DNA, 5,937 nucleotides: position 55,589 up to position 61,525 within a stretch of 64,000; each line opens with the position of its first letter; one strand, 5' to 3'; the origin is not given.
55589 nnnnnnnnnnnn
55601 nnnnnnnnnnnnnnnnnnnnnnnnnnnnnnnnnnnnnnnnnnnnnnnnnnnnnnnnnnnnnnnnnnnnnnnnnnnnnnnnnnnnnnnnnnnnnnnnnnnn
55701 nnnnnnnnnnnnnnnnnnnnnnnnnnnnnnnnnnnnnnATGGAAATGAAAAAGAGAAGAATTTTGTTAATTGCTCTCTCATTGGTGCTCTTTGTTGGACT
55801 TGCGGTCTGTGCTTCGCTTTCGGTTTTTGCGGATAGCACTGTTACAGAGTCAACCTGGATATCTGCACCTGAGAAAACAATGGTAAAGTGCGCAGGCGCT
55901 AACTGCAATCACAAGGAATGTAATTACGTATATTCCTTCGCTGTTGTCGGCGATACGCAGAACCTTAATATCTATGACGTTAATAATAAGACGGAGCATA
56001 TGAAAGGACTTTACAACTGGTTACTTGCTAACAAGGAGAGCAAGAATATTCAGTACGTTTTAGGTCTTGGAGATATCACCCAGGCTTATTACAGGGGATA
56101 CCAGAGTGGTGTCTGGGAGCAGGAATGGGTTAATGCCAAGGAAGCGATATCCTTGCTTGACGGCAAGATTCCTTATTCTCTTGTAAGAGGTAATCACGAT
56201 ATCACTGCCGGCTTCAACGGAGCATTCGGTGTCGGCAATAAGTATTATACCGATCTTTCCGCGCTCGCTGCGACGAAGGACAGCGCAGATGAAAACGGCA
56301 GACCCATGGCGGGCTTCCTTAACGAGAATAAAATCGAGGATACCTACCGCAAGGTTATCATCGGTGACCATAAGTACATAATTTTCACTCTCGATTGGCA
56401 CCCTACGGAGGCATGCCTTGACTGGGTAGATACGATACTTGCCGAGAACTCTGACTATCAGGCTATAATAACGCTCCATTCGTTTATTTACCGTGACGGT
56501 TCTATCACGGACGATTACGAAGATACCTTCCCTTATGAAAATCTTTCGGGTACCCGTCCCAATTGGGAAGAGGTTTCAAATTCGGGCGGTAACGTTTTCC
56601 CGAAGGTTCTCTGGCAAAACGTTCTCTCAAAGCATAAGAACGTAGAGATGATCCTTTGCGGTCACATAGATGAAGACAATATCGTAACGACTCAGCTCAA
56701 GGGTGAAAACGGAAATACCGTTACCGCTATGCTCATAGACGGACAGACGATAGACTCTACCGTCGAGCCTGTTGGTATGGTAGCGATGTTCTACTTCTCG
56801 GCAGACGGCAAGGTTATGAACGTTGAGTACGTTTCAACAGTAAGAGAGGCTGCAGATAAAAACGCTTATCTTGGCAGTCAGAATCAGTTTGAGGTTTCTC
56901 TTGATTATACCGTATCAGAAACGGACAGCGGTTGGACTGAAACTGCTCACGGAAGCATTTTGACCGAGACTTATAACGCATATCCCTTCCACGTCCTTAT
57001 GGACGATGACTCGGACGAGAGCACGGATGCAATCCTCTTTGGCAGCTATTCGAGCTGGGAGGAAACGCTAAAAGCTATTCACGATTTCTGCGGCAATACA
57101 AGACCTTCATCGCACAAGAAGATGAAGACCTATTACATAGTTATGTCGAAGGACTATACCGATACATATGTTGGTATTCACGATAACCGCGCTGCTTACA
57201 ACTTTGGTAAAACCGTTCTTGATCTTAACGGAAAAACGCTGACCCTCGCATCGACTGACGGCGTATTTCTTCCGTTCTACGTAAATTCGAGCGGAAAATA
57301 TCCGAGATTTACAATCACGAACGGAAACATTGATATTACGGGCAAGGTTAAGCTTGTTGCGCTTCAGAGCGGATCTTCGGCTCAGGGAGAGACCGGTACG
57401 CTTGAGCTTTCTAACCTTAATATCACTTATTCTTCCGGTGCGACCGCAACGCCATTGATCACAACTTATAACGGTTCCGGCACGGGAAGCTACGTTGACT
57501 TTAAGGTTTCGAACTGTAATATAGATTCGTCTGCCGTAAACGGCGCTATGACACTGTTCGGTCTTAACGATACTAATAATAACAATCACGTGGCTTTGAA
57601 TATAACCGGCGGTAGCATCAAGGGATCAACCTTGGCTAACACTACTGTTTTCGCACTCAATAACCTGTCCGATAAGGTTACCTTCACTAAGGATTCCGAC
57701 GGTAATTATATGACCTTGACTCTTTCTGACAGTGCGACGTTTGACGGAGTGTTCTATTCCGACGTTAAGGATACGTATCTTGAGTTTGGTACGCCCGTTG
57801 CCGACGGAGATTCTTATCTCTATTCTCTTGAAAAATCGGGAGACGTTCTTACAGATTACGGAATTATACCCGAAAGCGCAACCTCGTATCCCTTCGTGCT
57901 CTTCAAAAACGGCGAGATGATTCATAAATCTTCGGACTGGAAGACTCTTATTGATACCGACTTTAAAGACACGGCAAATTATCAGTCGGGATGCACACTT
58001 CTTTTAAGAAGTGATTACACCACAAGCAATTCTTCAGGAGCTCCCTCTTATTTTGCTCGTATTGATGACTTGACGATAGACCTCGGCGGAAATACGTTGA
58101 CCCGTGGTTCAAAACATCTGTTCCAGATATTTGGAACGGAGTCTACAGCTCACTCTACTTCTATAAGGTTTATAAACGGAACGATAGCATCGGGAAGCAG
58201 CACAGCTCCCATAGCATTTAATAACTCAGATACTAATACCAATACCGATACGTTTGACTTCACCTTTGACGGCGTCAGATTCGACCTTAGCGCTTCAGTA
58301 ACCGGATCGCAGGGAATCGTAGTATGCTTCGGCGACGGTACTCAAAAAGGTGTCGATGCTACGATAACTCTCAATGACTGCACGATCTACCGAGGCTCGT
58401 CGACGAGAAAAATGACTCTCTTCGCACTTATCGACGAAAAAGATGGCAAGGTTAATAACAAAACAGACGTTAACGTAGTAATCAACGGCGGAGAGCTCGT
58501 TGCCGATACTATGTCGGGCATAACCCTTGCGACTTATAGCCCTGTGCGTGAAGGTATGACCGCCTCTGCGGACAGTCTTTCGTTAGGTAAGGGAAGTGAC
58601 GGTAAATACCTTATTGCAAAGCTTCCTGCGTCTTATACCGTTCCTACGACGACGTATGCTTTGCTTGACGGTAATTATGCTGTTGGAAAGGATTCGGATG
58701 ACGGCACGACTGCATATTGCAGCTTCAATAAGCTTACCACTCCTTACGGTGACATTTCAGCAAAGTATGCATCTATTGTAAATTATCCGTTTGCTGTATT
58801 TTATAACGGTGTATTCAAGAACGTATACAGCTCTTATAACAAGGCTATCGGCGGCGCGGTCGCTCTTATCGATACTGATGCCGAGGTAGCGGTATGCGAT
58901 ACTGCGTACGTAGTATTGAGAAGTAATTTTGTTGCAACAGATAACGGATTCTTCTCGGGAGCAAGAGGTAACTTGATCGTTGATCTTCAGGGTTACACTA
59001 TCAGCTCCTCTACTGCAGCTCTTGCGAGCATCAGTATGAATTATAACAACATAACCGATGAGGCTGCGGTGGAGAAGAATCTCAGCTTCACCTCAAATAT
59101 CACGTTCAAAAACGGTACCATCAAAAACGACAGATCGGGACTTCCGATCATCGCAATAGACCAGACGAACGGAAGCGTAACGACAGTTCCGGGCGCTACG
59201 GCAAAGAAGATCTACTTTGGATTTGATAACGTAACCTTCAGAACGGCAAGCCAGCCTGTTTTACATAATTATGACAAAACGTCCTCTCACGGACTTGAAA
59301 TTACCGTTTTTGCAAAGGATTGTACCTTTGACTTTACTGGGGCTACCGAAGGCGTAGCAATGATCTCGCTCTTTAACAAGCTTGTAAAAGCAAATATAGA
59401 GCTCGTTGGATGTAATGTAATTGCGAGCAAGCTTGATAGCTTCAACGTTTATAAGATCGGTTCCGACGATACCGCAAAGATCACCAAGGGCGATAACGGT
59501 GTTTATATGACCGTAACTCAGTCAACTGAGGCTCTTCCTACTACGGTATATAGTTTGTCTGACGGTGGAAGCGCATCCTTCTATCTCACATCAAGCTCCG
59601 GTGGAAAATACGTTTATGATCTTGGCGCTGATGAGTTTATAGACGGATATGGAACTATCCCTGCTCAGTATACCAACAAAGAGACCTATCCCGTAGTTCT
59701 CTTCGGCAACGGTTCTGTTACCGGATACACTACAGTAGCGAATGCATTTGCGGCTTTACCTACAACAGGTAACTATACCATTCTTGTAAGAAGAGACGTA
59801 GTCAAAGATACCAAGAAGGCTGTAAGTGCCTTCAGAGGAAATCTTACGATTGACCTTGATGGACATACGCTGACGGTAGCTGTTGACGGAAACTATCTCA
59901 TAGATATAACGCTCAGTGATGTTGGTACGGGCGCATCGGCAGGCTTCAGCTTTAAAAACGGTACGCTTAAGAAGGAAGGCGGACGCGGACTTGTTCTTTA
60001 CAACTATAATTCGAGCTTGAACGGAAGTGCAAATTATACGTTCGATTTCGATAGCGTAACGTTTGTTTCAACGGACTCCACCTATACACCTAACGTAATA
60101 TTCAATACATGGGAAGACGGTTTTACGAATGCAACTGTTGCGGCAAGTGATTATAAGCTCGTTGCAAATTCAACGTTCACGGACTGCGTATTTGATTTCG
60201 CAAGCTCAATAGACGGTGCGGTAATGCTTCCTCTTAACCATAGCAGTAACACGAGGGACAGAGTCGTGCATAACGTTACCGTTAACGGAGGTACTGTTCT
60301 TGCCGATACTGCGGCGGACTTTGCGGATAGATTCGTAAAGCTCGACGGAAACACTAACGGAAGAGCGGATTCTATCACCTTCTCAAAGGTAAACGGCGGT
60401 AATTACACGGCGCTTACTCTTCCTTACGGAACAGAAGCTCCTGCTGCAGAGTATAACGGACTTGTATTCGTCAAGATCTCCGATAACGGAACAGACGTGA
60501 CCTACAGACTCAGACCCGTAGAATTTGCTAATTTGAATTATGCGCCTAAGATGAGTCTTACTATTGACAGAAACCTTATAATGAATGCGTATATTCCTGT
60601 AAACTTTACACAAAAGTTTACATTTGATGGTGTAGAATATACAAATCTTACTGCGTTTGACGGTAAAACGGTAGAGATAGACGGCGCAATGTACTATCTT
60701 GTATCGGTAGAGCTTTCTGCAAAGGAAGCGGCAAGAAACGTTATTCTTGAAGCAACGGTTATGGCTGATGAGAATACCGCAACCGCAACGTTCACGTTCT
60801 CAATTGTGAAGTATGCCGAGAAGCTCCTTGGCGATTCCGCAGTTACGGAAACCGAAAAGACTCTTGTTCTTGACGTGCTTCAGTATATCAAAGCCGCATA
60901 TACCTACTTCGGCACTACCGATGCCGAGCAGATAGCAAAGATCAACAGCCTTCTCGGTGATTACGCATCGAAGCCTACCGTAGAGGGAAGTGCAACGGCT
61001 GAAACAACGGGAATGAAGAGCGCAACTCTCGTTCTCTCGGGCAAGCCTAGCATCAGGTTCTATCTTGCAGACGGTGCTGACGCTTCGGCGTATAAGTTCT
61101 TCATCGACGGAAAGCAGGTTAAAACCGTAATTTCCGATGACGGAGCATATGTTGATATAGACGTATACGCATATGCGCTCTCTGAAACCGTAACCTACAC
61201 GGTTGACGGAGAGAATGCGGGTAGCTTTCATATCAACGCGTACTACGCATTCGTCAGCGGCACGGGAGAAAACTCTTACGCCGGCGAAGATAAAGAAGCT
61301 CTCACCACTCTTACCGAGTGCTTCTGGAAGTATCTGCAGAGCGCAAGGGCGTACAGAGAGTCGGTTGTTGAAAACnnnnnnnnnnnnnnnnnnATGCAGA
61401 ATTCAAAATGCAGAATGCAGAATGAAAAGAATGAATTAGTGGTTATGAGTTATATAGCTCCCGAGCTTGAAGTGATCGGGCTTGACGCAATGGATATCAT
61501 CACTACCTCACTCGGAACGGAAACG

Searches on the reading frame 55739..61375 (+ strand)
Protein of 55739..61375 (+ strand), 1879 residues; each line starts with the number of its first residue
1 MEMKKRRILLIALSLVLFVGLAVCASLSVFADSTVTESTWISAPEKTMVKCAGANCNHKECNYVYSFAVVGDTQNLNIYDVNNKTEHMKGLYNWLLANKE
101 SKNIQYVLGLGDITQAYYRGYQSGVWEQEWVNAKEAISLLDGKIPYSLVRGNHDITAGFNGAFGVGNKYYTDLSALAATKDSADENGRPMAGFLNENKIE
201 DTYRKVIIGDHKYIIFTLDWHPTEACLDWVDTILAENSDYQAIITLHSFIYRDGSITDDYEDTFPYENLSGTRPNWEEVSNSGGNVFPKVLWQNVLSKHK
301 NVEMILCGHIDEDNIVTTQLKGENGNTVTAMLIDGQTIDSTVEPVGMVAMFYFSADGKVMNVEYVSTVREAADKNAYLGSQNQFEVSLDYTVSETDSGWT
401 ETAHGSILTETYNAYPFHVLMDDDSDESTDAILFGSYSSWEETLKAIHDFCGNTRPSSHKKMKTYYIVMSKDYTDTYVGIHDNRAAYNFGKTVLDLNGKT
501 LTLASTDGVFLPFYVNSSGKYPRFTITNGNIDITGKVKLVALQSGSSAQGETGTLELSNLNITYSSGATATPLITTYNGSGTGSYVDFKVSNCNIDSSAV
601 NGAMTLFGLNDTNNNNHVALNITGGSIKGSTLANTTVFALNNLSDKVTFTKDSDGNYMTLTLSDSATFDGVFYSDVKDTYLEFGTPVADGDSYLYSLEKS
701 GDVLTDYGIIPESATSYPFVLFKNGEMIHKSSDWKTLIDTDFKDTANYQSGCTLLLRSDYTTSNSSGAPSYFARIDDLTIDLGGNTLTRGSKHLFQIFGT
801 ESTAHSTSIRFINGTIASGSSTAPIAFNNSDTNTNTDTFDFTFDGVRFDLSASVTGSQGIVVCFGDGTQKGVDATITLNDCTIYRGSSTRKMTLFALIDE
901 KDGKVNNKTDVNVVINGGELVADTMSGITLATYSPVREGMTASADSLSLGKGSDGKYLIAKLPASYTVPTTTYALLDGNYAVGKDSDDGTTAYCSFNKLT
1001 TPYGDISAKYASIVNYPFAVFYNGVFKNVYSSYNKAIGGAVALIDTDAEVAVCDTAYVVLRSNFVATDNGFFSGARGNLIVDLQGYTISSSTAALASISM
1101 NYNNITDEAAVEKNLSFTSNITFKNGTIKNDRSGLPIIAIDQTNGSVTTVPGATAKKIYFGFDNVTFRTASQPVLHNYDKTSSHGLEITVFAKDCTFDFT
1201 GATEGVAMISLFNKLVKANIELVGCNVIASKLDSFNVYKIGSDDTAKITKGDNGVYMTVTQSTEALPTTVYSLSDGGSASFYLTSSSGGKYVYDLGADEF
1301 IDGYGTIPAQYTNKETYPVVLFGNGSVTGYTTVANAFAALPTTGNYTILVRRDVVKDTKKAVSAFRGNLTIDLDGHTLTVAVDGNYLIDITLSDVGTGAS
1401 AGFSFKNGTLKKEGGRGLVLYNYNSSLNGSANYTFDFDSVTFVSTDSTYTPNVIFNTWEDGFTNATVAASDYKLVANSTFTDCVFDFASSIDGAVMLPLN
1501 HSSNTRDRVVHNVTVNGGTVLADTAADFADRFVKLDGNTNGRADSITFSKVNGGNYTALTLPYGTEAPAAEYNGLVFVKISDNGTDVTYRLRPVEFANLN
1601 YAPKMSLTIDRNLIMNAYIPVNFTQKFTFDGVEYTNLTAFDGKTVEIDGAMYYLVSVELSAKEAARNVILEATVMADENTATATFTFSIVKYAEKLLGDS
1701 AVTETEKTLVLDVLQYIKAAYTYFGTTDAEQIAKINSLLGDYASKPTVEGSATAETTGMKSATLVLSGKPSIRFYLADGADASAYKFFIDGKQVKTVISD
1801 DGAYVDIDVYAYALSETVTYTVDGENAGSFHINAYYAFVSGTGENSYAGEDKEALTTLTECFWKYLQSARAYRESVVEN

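Call 6: search_protein_families(library=pfam, proteins=[window:55739-61375:+], max_evalue=1)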
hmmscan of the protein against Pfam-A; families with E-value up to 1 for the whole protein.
window:55739-61375:+ (1879 aa): 3 families
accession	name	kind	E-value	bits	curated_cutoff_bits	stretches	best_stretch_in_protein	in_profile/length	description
PF00149.33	Metallophos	-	1e-06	29.7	21.5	1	66-310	2-188/191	Calcineurin-like phosphoesterase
PF20130.4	DUF6520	-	0.12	13.2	25.4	1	3-86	1-79/83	Family of unknown function (DUF6520)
PF02083.20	Urotensin_II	-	0.19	11.9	18.6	1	1860-1865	5-10/12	Urotensin II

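Call 7: search_protein_families(library=ncbifam, proteins=[window:55739-61375:+], max_evalue=1)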
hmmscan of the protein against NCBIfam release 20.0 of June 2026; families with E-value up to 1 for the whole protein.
window:55739-61375:+ (1879 aa): 2 families
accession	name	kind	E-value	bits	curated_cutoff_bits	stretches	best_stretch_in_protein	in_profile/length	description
NF040679.1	halocin_of_epi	equivalog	0.0011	18.6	200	1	293-414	57-179/243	halocin C8 precursor-like protein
NF008359.0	PRK11148.1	equivalog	0.052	13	225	0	293-313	187-207/275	3',5'-cyclic-AMP phosphodiesterase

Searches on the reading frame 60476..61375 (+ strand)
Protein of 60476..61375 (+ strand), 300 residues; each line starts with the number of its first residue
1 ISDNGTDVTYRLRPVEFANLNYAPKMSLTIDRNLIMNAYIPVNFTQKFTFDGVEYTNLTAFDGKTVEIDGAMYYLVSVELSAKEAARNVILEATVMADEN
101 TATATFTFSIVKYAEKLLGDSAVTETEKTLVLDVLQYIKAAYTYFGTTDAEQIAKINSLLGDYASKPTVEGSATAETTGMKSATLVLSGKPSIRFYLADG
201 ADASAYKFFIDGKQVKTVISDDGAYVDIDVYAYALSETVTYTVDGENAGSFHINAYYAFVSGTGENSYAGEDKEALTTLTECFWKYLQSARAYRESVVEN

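Call 53: find_homologous_proteins(query=window:60476-61375:+, max_evalue=0.001)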
Query window:60476-61375:+ (300 aa): 20 proteins with E <= 0.001 among 3066 candidates.
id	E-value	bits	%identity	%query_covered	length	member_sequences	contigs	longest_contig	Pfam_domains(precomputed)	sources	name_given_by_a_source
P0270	3.3e-98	347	56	99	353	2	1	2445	-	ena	-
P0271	4.7e-94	333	55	99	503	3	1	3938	-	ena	-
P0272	4.0e-93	330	57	100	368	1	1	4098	-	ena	-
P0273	1.9e-92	328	57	100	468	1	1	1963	-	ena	-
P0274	3.7e-91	324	56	100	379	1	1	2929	-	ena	-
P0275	6.1e-89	316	80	64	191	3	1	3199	-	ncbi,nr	ncbi:MAG: hypothetical protein IJD79_04955, partial [Clostridia bacterium]|nr:hypothetical protein [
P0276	2.9e-87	311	54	94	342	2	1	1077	-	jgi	jgi:hypothetical protein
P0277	1.2e-85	306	56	100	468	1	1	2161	-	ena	-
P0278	6.5e-84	300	54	99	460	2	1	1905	-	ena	-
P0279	1.1e-74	270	56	87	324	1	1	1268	-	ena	-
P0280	1.1e-68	250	58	75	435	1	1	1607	PF19190.7,PF13004.14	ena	-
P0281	8.3e-67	244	60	69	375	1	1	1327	-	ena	-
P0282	4.8e-66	241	61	70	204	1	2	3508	-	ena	-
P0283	1.3e-61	227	47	99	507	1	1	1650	-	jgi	-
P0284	7.6e-59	218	61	55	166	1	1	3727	-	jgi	jgi:hypothetical protein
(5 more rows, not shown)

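Call 61: predict_structure(alignment_id=A4)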
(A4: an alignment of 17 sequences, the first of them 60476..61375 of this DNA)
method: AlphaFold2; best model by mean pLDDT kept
length: 300 residues; sequences in the alignment: 17
mean_pLDDT: 88.4   pTM: 0.85
mean pLDDT of the five models: 88.4, 87.6, 86.8, 85.1, 82.4
residues with pLDDT >= 90: 212; 70-90: 62; 50-70: 15; < 50: 11
segments of 3 or more residues with pLDDT < 50: 1-10
pLDDT, mean of each block of 10 residues (from residue 1): 39 67 87 89 92 87 80 92 90 89 91 93 94 95 85 94 94 91 89 94 95 95 94 93 95 95 81 95 96 83
secondary structure, 60 per line:
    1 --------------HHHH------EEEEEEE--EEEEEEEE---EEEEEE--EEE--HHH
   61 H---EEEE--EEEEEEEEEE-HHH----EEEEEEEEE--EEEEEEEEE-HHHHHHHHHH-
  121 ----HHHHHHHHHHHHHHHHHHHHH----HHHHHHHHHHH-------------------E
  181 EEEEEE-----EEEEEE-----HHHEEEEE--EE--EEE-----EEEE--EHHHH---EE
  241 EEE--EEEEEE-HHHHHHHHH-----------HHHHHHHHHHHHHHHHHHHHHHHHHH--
elements in order: H15-18 E25-31 E34-41 E45-50 E53-55 H58-61 E65-68 E71-80 E89-97 E100-108 H110-119 H125-145 H150-160 E180-186 E192-197 E206-210 E217-219 E225-228 H232-235 E239-243 E246-251 H253-261 H273-298
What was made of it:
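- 60551..61375 (+): Shared CTD of giant protein 3: beta-sandwich, three helices, beta-sandwich, long terminal helix. AlphaFold2 model with pLDDT 88.4 (call 61).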

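Call 63: fold_search(model_id=the predicted structure, library=pdb)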
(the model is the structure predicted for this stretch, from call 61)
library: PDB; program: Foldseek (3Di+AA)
matches with E <= 10: 1557; with E <= 0.001: 4
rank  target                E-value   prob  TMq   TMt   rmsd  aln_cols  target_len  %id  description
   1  9s3p_F                1.7e-04  0.91  0.19  0.18  20.9       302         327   15  Human carboxyhemoglobin bound to Staphylococcus aureus IsdH-N2N3 - 3IsdH(alpha2beta):Hbtet complex (released 2025-11-12)
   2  2y23                  1.8e-04  0.95  0.19  0.19  20.8       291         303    9  CRYSTAL STRUCTURE OF THE MYOMESIN DOMAINS MY9-MY11 (released 2011-12-21)
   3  9elz_A                4.2e-04  0.96  0.18  0.24  15.8       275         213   10  CRYSTAL STRUCTURE OF RHESUS MACAQUE (MACACA MULATTA) IGG2 FC FRAGMENT- FC-GAMMA RECEPTOR IIA COMPLEX H131 VARIANT (released 2025-12-03)
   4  5djx_A                9.6e-04  0.87  0.18  0.24  15.4       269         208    9  Fc Heterodimer Design 2.9 L368M/K370E + E357A/S364G (released 2016-03-30)
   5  5v4e_H                1.1e-03  0.92  0.20  0.25  15.4       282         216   10  Engineered human IgG Fc domain glyco801 (Fc801) (released 2017-06-21)
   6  5hyi_A                1.2e-03  0.84  0.18  0.23  15.6       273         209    7  Glycosylated, disulfide-linked Hole-Hole Fc fragment (released 2017-02-01)
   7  5dk0_A                1.4e-03  0.84  0.18  0.24  15.5       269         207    9  Fc Heterodimer Design 20.8.34 Y349S/T366M/K370Y/K409V + E356G/E357D/S364Q/Y407A (released 2016-03-30)
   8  5djz_A                1.6e-03  0.82  0.17  0.23  15.4       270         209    9  Fc Heterodimer Design 7.8 D399M/Y407A + T366V/K409V (released 2016-03-30)
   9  1dn2_A                1.7e-03  0.84  0.18  0.24  15.4       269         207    9  FC FRAGMENT OF HUMAN IGG1 IN COMPLEX WITH AN ENGINEERED 13 RESIDUE PEPTIDE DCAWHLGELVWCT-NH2 (released 2000-05-17)
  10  2gj7_A                1.7e-03  0.84  0.18  0.24  15.4       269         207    9  Crystal Structure of a gE-gI/Fc complex (released 2006-05-30)
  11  8yp1_B                1.7e-03  0.66  0.17  0.20  20.6       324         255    9  Crystal structure of HARS WHEP domain fused with Fc (released 2025-02-12)
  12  7q15_E                2.6e-03  0.80  0.18  0.24  15.5       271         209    8  Crystal structure of FcRn and beta-2-microglobulin in complex with IgG1-Fc-MST-HN (efgartigimod) (released 2022-09-28)
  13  3dnk_B                2.7e-03  0.77  0.18  0.23  15.3       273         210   11  Enzyme deglycosylated Human IgG1 Fc fragment (released 2009-07-21)
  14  8aho_A                2.7e-03  0.69  0.17  0.16  14.4       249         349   13  Crystal structure of the transpeptidase LdtMt2 from Mycobacterium tuberculosis in complex with cyanamide analogue 31 (released 2023-08-02)
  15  3v95_B                2.9e-03  0.82  0.19  0.25  15.9       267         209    9  Crystal structure of monoclonal human anti-rhesus D Fc and IgG1 t125(yb2/0) in the presence of EDTA (released 2012-02-22)
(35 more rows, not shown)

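Call 93: search_solved_structures(query=A4, max_evalue=1)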
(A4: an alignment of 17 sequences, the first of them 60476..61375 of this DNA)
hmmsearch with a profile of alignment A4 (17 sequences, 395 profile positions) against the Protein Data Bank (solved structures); distinct sequences matched with E-value up to 1: 0.
